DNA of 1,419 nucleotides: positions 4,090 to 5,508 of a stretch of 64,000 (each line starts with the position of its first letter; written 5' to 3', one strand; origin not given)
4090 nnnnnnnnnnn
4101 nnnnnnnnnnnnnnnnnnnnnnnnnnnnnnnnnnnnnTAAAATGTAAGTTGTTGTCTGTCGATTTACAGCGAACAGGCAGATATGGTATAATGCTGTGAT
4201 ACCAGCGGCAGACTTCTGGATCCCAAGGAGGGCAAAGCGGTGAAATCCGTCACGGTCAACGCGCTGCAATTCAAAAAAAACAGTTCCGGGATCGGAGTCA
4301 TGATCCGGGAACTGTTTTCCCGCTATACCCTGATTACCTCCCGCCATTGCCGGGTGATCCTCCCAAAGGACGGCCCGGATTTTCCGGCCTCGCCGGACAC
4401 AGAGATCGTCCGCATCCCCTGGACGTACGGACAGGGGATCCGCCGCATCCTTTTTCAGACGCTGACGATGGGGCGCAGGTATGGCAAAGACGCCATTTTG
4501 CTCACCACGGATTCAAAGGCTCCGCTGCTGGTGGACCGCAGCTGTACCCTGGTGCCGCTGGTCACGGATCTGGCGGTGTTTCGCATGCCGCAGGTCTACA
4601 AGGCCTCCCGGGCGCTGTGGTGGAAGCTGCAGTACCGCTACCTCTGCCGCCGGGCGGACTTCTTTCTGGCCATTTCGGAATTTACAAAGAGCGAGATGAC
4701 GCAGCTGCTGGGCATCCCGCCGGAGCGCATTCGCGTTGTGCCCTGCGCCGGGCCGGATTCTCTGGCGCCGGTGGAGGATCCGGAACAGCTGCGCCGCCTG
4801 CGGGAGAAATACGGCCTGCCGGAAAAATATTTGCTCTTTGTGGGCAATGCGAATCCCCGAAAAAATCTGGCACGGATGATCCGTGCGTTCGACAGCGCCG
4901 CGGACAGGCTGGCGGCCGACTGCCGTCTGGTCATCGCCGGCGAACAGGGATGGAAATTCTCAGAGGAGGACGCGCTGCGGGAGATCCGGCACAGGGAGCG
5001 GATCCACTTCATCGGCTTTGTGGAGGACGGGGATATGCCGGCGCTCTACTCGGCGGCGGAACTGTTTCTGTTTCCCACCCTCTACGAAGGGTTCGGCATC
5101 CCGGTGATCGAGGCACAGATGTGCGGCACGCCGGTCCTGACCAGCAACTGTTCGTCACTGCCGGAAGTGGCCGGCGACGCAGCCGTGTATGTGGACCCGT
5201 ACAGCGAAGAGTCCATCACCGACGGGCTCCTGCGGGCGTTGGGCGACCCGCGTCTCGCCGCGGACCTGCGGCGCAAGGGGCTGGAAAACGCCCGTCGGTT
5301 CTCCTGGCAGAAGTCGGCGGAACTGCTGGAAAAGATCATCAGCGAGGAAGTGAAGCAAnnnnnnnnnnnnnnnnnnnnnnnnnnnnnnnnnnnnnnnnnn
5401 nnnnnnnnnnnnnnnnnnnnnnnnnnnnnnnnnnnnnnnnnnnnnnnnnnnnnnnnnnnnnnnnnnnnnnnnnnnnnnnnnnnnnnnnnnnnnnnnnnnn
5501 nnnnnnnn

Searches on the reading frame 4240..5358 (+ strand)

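Call 53: search_protein_families(library=pfam, proteins=[window:4240-5358:+], max_evalue=0.1)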
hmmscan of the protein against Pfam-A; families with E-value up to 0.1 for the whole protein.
window:4240-5358:+ (373 aa): 6 families
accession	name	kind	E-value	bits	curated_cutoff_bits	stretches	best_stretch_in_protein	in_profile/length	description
PF00534.26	Glycos_transf_1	-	5.6e-36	124.1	26.4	1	188-347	6-169/172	Glycosyl transferases group 1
PF13692.12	Glyco_trans_1_4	-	2.3e-27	96.4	27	1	196-336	2-142/142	Glycosyl transferases group 1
PF20706.3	GT4-conflict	-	9.7e-11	41.7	26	1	133-307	141-316/385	Family 4 Glycosyltransferase in conflict systems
PF13439.12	Glyco_transf_4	-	8.6e-09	36.1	28.5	1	120-169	115-164/170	Glycosyltransferase Family 4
PF13579.12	Glyco_trans_4_4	-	2.1e-08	35.1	29.7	1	17-169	2-157/158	Glycosyl transferase 4-like domain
PF13524.12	Glyco_trans_1_2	-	3.6e-08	33.9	25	1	218-361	7-140/144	Glycosyl transferase-like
